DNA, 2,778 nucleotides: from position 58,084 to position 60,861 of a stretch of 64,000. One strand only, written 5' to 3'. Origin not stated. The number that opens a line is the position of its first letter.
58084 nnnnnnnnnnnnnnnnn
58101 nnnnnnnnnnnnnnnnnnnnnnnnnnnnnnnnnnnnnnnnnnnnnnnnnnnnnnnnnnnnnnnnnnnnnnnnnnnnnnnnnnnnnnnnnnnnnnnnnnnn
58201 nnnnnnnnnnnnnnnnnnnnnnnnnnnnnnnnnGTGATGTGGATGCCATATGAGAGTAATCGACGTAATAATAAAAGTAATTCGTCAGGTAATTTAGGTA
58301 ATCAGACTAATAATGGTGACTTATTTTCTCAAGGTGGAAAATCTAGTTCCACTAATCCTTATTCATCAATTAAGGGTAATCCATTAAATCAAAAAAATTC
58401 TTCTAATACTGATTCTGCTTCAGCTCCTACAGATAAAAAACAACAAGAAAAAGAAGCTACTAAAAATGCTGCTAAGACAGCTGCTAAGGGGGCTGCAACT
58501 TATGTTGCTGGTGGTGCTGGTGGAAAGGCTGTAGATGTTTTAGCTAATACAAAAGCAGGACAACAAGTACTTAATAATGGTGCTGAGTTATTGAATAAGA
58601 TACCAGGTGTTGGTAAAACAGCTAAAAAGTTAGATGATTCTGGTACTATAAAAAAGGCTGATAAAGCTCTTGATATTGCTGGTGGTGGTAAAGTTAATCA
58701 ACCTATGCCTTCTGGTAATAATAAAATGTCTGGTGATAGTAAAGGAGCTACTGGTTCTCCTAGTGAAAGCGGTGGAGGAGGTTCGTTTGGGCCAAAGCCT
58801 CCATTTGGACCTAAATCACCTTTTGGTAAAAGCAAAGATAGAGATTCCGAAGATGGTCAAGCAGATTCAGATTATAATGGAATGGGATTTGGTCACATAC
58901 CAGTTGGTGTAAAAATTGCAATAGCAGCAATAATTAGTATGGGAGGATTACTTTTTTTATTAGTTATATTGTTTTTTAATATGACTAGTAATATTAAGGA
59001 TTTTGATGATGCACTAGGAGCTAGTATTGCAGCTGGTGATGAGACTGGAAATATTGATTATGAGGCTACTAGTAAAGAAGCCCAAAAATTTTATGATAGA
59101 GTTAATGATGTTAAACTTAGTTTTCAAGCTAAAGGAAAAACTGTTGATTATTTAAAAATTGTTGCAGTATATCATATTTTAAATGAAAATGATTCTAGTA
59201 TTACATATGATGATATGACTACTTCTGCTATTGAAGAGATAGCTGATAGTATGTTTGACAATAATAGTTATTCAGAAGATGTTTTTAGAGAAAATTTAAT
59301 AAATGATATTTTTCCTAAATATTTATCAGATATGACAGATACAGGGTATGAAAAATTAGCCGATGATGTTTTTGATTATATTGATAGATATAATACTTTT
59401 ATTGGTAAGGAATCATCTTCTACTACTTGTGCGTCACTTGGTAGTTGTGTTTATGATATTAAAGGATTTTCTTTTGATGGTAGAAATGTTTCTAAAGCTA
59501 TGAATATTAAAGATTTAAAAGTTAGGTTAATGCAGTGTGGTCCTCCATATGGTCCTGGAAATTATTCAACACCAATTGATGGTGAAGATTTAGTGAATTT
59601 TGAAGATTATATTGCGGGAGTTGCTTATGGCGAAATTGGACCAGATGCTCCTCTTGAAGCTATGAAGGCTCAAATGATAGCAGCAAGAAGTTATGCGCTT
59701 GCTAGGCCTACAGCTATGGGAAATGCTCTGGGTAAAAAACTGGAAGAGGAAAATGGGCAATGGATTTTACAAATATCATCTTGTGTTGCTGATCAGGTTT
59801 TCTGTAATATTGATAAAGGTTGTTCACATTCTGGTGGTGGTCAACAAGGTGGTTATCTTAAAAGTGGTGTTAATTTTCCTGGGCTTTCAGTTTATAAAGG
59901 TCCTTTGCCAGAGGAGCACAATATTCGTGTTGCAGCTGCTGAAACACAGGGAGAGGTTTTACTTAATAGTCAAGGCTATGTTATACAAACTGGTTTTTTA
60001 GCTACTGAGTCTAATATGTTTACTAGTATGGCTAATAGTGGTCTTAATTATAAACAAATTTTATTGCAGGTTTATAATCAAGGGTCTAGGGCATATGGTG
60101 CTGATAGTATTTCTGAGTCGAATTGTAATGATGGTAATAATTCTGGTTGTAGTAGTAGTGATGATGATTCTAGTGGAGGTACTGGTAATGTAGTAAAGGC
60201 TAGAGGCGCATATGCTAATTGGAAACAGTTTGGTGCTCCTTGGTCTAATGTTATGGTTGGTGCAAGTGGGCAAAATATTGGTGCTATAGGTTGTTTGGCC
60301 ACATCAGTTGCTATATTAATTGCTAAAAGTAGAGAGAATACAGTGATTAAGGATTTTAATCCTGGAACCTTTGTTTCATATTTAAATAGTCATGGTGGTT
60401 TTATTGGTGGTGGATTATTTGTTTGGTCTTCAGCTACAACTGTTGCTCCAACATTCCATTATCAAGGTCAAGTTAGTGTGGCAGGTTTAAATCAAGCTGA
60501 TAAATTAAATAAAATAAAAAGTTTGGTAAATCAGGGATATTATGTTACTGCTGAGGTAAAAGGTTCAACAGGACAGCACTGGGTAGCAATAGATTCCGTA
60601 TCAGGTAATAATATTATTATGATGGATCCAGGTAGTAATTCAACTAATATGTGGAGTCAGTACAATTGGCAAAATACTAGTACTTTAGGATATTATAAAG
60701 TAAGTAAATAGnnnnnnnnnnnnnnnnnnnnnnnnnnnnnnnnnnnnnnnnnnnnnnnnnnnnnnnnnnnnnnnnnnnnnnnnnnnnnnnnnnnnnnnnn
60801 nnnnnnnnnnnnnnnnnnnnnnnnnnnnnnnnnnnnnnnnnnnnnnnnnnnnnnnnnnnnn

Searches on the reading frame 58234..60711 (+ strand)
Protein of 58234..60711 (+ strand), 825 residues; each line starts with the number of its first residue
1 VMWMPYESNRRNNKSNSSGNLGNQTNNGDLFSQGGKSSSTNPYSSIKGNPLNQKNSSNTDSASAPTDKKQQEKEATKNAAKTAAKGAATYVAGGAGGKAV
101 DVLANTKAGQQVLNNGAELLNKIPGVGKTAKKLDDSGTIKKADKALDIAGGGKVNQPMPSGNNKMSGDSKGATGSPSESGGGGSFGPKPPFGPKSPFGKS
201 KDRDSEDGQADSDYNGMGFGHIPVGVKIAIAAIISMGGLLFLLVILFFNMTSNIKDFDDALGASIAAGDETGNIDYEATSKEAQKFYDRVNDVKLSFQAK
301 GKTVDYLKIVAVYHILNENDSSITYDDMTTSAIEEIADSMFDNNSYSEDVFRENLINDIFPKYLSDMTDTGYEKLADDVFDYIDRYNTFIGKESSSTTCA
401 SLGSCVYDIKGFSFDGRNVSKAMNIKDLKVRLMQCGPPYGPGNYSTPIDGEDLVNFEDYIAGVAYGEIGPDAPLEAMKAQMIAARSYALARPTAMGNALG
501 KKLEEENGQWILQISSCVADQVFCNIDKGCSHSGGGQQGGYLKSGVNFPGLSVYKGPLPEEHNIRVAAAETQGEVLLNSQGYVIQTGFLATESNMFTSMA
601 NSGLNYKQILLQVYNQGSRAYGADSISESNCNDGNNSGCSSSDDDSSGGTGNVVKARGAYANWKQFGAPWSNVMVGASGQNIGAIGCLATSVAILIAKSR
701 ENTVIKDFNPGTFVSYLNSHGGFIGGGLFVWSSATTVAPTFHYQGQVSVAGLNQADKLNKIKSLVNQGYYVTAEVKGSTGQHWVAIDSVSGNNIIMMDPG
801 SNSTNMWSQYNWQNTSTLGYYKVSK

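Call 3: search_protein_families(library=pfam, proteins=[window:58234-60711:+], max_evalue=0.1)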
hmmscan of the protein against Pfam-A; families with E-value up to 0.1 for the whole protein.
window:58234-60711:+ (825 aa): 1 family
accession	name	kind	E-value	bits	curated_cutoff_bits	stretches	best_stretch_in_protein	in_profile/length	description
PF08486.15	SpoIID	-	3.6e-11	44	23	1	454-576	11-95/97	Stage II sporulation protein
